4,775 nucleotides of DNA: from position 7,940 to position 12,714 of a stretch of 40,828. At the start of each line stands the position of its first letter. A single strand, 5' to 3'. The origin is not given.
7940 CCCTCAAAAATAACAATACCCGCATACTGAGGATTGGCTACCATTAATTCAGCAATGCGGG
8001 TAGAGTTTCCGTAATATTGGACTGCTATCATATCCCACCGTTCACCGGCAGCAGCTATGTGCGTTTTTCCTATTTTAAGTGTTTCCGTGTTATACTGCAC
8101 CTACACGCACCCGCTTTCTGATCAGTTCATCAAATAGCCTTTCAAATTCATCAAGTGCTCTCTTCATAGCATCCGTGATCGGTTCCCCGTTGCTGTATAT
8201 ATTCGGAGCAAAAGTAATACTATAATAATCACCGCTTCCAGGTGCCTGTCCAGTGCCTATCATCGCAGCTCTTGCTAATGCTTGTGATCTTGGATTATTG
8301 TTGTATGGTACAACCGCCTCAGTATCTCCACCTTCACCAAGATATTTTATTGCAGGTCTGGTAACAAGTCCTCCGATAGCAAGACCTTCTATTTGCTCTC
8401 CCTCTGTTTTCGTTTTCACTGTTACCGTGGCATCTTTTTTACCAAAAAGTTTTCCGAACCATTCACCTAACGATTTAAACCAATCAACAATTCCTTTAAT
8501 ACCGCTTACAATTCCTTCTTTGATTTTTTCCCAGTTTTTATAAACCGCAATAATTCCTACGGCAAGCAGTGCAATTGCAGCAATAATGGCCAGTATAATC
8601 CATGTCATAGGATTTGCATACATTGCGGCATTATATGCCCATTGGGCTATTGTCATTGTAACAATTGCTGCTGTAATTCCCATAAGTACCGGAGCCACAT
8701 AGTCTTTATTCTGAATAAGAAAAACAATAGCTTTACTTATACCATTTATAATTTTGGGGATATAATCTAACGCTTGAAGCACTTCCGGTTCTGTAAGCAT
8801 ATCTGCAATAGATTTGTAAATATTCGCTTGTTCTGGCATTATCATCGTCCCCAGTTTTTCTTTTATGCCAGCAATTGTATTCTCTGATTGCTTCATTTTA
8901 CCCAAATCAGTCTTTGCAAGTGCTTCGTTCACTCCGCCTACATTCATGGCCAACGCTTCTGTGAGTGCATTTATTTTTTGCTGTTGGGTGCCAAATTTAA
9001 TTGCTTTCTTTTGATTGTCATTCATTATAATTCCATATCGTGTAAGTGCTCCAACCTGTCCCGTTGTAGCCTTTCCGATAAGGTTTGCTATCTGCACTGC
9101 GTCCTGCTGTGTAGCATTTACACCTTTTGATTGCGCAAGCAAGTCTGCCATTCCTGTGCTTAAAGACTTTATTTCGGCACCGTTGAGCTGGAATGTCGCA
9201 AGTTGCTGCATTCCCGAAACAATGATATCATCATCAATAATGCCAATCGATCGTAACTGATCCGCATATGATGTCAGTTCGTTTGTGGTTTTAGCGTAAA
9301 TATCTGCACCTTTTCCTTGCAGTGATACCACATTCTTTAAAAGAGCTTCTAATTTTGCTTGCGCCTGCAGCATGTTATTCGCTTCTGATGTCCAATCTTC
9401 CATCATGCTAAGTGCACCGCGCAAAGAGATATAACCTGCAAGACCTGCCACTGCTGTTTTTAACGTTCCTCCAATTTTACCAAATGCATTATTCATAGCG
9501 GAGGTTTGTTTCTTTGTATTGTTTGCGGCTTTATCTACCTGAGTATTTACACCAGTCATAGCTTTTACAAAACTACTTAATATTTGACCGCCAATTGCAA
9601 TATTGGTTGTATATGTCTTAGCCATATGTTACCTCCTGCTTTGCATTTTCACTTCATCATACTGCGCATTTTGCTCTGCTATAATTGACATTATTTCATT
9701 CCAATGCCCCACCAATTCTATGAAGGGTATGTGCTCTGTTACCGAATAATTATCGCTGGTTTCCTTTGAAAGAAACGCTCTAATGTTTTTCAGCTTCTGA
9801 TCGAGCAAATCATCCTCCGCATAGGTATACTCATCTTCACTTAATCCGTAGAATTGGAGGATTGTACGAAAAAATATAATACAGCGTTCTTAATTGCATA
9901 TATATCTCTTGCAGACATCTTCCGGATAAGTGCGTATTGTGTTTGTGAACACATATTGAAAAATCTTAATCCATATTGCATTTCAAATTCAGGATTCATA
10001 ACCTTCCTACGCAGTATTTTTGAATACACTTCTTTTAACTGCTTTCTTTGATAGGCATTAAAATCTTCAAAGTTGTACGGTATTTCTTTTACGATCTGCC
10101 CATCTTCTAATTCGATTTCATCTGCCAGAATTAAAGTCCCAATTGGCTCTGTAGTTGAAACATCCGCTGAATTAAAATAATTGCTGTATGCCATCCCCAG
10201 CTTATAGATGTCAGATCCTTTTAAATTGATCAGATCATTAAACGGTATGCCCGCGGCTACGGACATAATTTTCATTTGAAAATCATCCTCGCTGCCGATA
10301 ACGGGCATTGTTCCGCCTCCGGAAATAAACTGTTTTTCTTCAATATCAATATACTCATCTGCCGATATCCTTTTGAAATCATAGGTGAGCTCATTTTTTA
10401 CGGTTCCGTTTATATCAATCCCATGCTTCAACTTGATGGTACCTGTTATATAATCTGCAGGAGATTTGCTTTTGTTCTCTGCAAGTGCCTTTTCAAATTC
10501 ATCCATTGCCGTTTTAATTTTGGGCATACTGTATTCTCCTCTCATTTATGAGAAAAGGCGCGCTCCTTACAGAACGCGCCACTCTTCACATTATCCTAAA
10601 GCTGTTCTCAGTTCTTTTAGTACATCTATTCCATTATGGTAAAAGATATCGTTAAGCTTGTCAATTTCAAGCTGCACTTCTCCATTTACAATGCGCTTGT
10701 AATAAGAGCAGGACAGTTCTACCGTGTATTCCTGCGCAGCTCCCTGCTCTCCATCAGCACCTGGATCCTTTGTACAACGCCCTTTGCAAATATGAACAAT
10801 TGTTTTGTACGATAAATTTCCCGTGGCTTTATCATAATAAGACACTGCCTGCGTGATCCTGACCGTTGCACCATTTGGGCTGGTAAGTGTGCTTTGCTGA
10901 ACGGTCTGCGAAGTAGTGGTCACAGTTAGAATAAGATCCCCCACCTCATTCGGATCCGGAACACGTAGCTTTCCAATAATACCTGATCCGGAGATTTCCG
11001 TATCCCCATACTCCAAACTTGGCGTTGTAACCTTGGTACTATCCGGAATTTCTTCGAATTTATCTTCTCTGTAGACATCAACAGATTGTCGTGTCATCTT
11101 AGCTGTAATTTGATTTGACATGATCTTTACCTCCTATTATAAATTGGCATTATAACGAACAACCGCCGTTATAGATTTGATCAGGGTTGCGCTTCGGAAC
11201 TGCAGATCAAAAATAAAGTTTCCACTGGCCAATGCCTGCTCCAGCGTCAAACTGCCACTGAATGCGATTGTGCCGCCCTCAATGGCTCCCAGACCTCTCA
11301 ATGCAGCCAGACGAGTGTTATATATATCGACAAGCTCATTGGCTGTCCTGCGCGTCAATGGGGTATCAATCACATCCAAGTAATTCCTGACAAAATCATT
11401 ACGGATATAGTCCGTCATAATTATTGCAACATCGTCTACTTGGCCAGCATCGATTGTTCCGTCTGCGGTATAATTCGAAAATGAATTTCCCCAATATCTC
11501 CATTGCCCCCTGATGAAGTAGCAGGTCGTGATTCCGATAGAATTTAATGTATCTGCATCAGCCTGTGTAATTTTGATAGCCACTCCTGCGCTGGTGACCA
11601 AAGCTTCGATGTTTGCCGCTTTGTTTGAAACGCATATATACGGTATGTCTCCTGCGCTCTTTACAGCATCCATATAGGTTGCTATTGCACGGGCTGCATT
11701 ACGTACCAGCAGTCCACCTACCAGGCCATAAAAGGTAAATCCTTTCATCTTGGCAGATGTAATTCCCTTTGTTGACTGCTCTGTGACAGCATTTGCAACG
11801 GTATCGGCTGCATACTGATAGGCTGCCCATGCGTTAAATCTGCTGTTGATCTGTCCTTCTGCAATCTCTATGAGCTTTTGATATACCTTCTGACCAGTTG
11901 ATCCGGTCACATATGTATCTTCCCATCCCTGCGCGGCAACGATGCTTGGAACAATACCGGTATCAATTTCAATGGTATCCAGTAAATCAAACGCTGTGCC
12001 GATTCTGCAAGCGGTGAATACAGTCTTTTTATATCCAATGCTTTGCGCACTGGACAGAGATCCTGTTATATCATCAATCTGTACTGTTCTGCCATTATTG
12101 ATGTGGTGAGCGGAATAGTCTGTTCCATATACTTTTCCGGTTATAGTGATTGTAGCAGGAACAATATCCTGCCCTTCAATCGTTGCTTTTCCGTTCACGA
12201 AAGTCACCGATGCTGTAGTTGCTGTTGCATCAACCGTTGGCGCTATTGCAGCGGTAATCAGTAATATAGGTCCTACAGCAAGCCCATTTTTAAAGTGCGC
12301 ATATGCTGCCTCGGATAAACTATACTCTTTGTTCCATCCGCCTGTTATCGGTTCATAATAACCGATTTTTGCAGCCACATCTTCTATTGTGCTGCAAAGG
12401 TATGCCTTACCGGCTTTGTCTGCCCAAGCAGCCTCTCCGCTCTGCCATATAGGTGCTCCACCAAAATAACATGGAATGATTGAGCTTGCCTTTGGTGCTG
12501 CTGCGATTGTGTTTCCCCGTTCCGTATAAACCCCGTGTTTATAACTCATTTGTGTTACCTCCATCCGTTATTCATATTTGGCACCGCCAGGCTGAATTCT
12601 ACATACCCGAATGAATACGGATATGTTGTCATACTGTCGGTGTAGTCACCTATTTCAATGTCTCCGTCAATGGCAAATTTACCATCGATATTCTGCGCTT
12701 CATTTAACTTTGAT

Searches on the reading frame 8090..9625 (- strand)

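Call 71: search_protein_families(library=phrogs, proteins=[window:8090-9625:-], max_evalue=0.00001)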
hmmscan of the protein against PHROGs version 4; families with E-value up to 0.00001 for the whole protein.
window:8090-9625:- (511 aa): 7 families
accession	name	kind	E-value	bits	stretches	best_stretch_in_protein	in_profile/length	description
phrog_7972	-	unknown function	1.8e-19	71.1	2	16-311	21-312/687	-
phrog_58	-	tail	1e-11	45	1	29-402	198-675/1544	tail length tape measure protein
phrog_1272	-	tail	6.3e-10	38.4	1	256-401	570-717/1606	tail length tape measure protein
phrog_28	-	tail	3.6e-09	36.7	1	19-505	286-762/1228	tail length tape measure protein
phrog_8462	-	tail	5.1e-09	36.4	1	211-407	214-375/672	tail length tape measure protein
phrog_971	-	lysis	2.2e-08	34.2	1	27-385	329-568/1338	endolysin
phrog_30434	-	unknown function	1.2e-06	29.1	1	296-363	73-138/440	-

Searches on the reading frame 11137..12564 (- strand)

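Call 71: search_protein_families(library=phrogs, proteins=[window:11137-12564:-], max_evalue=0.00001)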
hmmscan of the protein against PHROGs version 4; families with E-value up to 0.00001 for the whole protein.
window:11137-12564:- (475 aa): 2 families
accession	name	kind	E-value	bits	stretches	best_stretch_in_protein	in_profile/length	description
phrog_23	-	tail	3.8e-20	73.1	1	5-473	20-464/496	tail sheath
phrog_13288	-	unknown function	3.3e-10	40.9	1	326-471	50-195/208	-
